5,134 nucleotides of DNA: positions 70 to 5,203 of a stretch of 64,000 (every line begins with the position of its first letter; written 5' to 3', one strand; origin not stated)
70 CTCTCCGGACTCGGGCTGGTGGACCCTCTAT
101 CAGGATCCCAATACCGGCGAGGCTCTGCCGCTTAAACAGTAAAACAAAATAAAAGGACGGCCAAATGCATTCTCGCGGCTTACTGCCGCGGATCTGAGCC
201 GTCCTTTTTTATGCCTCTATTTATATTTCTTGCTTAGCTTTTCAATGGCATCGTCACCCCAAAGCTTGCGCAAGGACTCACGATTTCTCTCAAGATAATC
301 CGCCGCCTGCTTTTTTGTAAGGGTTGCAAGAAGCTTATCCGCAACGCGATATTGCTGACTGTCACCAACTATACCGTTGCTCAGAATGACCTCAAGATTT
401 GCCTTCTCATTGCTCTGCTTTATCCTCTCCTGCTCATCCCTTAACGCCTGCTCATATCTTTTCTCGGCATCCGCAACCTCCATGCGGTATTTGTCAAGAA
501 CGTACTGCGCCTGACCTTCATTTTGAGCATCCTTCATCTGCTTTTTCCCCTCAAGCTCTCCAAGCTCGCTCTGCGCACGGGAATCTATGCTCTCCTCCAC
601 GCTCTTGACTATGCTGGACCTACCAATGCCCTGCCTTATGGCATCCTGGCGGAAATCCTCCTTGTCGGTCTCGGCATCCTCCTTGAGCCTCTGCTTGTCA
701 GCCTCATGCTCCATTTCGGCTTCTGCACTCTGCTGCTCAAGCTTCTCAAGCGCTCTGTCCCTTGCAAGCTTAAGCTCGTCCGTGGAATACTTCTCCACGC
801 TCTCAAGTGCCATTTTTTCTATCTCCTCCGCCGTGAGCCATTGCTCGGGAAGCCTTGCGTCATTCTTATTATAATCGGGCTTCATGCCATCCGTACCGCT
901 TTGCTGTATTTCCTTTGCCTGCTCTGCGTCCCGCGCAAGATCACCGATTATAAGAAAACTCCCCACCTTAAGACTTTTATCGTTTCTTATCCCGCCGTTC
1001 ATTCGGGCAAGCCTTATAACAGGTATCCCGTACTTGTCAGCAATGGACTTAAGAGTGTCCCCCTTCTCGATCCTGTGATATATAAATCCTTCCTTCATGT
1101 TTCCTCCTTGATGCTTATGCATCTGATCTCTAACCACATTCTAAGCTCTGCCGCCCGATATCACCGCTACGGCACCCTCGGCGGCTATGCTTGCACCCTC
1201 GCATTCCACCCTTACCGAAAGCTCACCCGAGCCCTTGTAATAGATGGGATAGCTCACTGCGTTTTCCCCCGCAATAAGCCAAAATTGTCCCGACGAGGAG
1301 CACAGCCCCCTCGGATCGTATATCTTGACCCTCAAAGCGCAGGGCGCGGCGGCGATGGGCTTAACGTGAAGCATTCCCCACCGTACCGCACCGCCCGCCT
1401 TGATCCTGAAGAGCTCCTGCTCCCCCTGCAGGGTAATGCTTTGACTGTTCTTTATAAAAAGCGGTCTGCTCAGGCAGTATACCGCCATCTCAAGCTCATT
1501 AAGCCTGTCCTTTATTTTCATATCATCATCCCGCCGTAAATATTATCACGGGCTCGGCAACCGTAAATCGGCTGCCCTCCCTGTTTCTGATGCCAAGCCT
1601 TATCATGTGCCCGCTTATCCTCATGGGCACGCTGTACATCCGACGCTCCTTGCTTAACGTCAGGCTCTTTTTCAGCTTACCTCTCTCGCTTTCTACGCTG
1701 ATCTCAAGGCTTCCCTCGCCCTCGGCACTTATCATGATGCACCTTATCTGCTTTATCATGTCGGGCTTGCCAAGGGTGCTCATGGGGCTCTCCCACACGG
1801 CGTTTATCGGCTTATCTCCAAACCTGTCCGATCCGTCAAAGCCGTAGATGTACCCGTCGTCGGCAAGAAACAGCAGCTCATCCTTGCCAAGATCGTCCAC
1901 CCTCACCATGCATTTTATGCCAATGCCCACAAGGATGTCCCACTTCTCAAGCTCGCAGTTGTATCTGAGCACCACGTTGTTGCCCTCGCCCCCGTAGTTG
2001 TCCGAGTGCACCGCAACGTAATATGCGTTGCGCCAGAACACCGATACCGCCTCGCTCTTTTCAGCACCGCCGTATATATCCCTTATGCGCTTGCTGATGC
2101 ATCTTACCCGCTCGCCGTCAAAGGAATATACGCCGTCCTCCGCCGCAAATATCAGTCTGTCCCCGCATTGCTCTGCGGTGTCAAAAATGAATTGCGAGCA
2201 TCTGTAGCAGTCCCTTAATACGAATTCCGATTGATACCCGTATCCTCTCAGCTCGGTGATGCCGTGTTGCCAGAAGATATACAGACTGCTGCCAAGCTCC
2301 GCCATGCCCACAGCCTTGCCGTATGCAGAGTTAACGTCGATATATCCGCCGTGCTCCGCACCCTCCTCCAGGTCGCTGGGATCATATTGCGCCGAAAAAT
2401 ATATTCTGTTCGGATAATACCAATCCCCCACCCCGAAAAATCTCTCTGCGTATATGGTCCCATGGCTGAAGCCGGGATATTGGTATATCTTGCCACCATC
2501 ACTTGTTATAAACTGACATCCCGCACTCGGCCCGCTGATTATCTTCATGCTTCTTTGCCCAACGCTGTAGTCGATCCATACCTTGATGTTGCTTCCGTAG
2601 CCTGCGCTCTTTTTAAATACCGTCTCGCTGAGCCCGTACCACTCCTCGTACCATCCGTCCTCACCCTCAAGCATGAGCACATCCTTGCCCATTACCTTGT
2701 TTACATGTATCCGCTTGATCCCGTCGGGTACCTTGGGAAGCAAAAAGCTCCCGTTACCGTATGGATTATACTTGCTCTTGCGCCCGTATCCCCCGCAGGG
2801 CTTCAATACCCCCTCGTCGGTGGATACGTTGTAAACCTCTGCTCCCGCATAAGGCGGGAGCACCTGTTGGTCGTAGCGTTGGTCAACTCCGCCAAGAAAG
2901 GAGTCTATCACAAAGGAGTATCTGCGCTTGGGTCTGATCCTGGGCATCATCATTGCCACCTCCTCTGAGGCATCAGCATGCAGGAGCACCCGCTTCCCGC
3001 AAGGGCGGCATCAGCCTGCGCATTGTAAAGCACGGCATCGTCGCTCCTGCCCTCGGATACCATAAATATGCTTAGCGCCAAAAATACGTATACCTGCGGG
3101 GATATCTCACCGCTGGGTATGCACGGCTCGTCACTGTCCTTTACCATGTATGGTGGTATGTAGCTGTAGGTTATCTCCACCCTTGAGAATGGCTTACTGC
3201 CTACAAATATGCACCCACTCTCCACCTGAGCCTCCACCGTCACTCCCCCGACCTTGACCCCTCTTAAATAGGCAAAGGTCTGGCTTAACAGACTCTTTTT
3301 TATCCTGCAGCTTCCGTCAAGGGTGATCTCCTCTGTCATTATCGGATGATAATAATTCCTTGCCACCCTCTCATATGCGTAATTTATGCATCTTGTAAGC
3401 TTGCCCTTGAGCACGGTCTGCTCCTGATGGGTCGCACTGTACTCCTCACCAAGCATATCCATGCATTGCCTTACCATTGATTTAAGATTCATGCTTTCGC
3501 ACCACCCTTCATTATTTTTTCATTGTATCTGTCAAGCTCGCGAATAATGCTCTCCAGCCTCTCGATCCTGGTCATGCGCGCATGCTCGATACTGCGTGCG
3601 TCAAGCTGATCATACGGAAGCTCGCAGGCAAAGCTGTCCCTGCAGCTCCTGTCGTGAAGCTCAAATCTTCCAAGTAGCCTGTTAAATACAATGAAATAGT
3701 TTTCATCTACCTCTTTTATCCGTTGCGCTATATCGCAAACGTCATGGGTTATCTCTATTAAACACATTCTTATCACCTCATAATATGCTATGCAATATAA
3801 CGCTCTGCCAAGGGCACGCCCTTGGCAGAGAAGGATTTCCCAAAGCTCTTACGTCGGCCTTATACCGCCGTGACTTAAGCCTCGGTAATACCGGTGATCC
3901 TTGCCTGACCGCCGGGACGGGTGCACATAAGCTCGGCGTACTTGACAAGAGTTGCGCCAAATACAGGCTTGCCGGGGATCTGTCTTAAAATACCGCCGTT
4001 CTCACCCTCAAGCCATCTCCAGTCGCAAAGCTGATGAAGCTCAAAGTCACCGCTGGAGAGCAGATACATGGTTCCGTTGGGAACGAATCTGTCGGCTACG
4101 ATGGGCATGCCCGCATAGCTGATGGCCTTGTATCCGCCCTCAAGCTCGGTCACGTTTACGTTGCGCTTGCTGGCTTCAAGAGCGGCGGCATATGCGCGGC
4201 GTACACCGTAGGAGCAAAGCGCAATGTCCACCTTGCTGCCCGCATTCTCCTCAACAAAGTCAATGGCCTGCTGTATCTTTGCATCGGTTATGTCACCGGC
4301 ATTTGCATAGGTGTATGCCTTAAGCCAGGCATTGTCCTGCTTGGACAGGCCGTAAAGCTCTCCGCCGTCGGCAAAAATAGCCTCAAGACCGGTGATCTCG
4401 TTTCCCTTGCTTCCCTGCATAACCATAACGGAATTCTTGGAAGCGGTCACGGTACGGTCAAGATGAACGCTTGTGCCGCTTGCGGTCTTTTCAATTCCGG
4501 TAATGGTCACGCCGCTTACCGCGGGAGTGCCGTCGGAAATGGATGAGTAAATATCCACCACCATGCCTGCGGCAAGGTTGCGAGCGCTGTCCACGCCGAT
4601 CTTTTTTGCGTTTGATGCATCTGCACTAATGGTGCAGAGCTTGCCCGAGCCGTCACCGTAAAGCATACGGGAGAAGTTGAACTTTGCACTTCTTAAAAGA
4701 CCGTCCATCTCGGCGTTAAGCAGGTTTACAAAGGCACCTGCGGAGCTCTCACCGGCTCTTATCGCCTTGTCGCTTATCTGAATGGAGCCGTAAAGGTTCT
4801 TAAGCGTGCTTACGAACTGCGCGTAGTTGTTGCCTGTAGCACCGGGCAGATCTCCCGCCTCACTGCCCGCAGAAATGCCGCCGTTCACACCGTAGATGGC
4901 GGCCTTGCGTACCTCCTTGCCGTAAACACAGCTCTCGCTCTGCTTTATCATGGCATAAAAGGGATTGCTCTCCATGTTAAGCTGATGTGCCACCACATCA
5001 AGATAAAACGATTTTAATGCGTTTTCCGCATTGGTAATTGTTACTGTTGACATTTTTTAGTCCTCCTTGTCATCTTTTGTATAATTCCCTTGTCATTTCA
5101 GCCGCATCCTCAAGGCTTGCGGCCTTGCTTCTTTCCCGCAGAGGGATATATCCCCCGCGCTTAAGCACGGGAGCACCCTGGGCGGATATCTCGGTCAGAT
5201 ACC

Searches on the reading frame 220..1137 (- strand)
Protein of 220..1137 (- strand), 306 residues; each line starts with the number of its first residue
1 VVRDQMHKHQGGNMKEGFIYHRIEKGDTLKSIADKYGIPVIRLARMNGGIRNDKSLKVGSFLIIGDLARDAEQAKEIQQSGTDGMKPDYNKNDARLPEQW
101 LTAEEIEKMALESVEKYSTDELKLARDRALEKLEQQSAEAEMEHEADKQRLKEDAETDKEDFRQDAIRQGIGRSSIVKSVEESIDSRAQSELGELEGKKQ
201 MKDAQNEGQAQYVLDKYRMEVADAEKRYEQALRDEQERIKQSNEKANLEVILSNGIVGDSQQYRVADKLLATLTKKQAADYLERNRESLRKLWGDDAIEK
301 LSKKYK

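Call 34: search_protein_families(library=pfam, proteins=[window:220-1137:-], max_evalue=0.001)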
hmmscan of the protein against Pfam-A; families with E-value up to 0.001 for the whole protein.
window:220-1137:- (306 aa): 2 families
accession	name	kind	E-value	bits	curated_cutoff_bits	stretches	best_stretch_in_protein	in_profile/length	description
PF01476.26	LysM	-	5.8e-12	45.8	20.9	1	21-64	1-42/43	LysM domain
PF25588.1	DUF7934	-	4.2e-05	23.4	30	0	102-207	70-180/333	Family of unknown function (DUF7934)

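Call 58: search_protein_families(library=padloc, alignment_id=A4, max_evalue=0.00001)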
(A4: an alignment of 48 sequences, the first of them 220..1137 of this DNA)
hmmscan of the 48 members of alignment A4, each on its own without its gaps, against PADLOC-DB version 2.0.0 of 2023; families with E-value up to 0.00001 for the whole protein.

A. member 1, window:220-1137:- (306 aa): 0 families

B. families by the number of members that match (of 48 scanned): 23 families
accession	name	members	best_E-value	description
PDLC02374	dGTPase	1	2.7e-47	-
PDLC04135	mad3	1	1.1e-44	mads_3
PDLC04140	mad8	1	7.5e-21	mads_8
PDLC04164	AriA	1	4e-13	-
PDLC02980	AriA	1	2.6e-11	-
PDLC03951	RmrA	1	4.1e-11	-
PDLC02926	HTH_VI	1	2.2e-10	-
PDLC02914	ATPase-Toprim_I-B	1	6e-10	-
PDLC03952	RmrA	1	6.6e-10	-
PDLC03954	RmrA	1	1.8e-08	-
PDLC03947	RmrA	1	2e-08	-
PDLC03948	RmrA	1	2.5e-08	-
PDLC03945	RmrA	1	1.1e-07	-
PDLC03956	RmrA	1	1.2e-07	-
PDLC04892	PDC-S06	1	1.9e-07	-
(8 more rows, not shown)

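Call 59: search_protein_families(library=pfam, alignment_id=A4, max_evalue=0.00001)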
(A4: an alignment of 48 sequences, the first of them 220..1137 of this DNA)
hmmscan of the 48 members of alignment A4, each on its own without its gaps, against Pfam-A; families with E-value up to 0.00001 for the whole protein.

A. member 1, window:220-1137:- (306 aa): 1 family
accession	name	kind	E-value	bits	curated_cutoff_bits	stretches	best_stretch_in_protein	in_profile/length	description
PF01476.26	LysM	-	5.8e-12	45.8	20.9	1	21-64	1-42/43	LysM domain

B. families by the number of members that match (of 48 scanned): 71 families (the first 25 are shown)
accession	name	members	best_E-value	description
PF00198.28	2-oxoacid_dh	2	6.1e-70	2-oxoacid dehydrogenases acyltransferase (catalytic domain)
PF01381.28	HTH_3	2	2.4e-20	Helix-turn-helix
PF12844.13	HTH_19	2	1.7e-10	Helix-turn-helix domain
PF13472.12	Lipase_GDSL_2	2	2.2e-10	GDSL-like Lipase/Acylhydrolase family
PF01966.28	HD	2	6.1e-09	HD domain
PF13240.11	Zn_Ribbon_1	2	3.1e-08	zinc-ribbon domain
PF01136.24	Peptidase_U32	1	9.5e-97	Peptidase family U32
PF00275.25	EPSP_synthase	1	9.9e-94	EPSP synthase (3-phosphoshikimate 1-carboxyvinyltransferase)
PF02219.23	MTHFR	1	1e-82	Methylenetetrahydrofolate reductase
PF03309.20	Pan_kinase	1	3.5e-73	Type III pantothenate kinase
PF07992.20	Pyr_redox_2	1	1.2e-72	Pyridine nucleotide-disulphide oxidoreductase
PF02574.22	S-methyl_trans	1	1.9e-66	Homocysteine S-methyltransferase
PF00742.24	Homoserine_dh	1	3.7e-61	Homoserine dehydrogenase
PF06898.16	YqfD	1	3.3e-60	Putative stage IV sporulation protein YqfD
PF00501.34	AMP-binding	1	1.1e-57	AMP-binding enzyme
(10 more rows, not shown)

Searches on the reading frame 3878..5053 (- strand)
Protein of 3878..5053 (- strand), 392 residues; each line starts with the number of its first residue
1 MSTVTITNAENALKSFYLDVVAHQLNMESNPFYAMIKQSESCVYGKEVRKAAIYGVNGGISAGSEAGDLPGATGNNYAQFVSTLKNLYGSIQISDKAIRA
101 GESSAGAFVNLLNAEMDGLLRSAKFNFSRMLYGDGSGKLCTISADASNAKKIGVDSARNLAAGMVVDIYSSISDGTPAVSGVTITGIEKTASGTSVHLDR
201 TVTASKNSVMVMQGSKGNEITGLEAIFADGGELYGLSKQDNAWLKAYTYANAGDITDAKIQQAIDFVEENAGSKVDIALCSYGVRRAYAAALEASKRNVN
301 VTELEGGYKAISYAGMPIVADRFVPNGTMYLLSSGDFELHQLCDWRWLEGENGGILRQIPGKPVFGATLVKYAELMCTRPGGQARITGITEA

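Call 34: search_protein_families(library=pfam, proteins=[window:3878-5053:-], max_evalue=0.001)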
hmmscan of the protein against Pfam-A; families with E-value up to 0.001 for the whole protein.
window:3878-5053:- (392 aa): 1 family
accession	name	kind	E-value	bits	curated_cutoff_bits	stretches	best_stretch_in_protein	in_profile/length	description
PF17236.8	SU10_MCP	-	1.4e-05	25.2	24.1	1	241-342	152-252/292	SU10 major capsid protein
